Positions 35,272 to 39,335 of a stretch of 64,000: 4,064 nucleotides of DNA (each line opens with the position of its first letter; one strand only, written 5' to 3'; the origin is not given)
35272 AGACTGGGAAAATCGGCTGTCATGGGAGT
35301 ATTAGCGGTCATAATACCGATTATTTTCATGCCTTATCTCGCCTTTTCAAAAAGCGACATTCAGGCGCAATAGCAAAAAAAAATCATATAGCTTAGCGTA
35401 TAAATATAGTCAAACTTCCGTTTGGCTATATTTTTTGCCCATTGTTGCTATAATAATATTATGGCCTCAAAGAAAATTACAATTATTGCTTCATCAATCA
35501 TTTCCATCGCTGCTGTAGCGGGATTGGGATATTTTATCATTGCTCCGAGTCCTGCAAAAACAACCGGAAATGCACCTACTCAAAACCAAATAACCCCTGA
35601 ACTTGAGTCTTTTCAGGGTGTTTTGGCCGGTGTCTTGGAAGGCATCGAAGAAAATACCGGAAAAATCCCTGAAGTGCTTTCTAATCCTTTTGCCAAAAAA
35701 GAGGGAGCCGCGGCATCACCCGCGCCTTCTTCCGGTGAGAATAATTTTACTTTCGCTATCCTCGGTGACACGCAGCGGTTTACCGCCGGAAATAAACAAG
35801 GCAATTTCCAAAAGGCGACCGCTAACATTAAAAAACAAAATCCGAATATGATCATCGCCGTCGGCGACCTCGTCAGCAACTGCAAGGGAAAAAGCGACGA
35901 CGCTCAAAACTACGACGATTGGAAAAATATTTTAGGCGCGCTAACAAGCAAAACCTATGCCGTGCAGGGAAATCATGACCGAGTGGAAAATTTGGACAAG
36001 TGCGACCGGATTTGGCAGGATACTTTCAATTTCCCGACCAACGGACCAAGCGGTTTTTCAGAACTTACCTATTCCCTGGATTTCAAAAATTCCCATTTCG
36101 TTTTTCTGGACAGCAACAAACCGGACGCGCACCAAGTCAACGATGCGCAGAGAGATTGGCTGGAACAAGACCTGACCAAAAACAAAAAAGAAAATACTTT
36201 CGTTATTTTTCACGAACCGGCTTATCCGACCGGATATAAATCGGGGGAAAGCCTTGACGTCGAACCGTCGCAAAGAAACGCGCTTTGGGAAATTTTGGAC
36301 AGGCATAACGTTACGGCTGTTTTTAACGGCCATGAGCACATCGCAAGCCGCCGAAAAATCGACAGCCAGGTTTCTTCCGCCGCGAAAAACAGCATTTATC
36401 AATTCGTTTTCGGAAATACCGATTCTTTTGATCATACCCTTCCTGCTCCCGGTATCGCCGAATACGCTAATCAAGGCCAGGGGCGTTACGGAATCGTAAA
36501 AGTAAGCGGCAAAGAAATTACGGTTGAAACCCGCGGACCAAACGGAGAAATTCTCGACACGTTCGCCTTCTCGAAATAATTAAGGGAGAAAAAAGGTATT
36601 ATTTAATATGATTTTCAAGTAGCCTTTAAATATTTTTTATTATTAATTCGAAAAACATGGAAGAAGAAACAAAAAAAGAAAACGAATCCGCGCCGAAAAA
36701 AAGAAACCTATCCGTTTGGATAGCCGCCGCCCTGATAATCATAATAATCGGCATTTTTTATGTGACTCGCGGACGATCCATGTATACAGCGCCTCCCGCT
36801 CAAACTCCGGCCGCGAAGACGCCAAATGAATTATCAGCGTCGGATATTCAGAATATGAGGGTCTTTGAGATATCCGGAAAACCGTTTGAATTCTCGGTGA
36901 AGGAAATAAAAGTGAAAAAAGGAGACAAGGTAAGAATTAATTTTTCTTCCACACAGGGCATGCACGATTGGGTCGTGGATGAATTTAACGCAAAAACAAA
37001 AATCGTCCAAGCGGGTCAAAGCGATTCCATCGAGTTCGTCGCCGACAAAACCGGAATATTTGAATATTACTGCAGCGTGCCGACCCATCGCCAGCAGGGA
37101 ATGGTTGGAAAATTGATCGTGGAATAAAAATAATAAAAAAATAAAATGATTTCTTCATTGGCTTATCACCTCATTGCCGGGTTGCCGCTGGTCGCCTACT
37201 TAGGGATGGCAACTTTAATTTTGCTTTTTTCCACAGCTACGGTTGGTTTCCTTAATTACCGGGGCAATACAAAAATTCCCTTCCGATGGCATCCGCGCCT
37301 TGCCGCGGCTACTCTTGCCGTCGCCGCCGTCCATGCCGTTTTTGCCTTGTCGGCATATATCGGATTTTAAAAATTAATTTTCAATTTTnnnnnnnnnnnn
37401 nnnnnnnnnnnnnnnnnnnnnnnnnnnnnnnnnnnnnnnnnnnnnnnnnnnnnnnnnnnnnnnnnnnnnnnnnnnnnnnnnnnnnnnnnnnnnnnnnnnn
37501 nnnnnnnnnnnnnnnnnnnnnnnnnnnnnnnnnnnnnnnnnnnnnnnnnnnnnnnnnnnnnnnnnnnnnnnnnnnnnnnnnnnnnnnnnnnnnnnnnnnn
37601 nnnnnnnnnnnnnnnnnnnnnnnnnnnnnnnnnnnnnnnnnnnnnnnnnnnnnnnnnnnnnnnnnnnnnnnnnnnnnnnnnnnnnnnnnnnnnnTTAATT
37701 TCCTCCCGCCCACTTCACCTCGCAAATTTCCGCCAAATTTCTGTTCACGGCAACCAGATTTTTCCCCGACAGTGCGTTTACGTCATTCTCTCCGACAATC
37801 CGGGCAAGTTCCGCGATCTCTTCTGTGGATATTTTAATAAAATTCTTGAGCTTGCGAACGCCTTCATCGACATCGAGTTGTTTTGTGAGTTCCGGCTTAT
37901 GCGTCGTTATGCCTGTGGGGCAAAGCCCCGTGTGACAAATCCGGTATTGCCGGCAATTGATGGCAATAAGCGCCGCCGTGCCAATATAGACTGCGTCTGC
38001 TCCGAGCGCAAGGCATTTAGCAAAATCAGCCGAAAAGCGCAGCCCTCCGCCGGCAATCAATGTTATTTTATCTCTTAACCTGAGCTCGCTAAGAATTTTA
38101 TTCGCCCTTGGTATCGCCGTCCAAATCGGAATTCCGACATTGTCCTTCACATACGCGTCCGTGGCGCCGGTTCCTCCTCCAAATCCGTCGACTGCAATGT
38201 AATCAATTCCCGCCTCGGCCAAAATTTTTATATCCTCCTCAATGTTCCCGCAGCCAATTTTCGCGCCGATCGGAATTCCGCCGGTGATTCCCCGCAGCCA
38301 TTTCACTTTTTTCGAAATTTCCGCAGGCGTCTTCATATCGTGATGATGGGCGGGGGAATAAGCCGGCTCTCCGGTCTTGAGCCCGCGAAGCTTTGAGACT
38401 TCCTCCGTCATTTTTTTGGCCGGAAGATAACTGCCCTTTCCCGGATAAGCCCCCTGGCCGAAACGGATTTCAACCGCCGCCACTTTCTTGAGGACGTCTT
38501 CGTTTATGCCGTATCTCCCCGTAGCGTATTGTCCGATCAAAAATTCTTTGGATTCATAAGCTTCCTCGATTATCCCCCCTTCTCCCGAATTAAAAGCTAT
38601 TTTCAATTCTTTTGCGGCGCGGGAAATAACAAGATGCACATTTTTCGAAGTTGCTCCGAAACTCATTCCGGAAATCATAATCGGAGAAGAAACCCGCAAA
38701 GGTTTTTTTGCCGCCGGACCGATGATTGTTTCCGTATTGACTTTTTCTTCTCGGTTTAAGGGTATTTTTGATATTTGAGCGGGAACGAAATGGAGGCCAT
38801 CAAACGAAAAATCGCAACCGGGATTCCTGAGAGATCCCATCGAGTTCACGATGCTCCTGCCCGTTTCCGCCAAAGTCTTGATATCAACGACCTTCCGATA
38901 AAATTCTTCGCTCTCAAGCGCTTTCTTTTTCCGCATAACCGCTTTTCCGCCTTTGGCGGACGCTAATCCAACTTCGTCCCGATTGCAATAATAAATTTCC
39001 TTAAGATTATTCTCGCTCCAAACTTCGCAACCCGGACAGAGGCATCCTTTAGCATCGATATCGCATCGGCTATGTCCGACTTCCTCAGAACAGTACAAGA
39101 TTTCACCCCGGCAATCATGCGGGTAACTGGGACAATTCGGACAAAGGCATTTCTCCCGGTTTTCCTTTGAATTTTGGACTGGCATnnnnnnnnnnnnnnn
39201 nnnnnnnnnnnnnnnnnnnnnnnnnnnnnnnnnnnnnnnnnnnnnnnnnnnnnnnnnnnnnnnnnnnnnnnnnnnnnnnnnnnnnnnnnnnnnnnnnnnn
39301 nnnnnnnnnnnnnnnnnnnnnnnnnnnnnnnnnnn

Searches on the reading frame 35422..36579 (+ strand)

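Call 93: search_protein_families(library=pfam, proteins=[window:35422-36579:+], max_evalue=0.001)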
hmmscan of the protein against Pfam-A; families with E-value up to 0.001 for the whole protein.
window:35422-36579:+ (385 aa): 2 families
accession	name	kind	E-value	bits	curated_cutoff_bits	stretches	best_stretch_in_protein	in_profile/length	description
PF00149.33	Metallophos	-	3.4e-16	60.7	21.5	1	110-307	2-190/191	Calcineurin-like phosphoesterase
PF12850.12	Metallophos_2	-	1.7e-05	25.3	27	1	127-315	14-126/154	Calcineurin-like phosphoesterase superfamily domain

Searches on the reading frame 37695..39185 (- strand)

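Call 57: search_protein_families(library=pfam, proteins=[window:37695-39185:-], max_evalue=0.001)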
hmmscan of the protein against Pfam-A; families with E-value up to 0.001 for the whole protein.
window:37695-39185:- (496 aa): 5 families
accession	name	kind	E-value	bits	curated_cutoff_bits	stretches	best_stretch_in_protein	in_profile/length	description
PF01645.23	Glu_synthase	-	3.8e-112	375.6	20.4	1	132-465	34-367/369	Conserved region in glutamate synthase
PF10967.13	DUF2769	-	8.1e-11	42.8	22.8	1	13-67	1-56/57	Protein of unknown function (DUF2769)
PF00478.31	IMPDH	-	9.8e-11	41.7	25.6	1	310-403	148-237/345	IMP dehydrogenase / GMP reductase domain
PF01070.24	FMN_dh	-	4.2e-09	36.4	24.9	1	279-411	195-311/350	FMN-dependent dehydrogenase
PF03060.21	NMO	-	3.8e-07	30.2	28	1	317-412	147-232/331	Nitronate monooxygenase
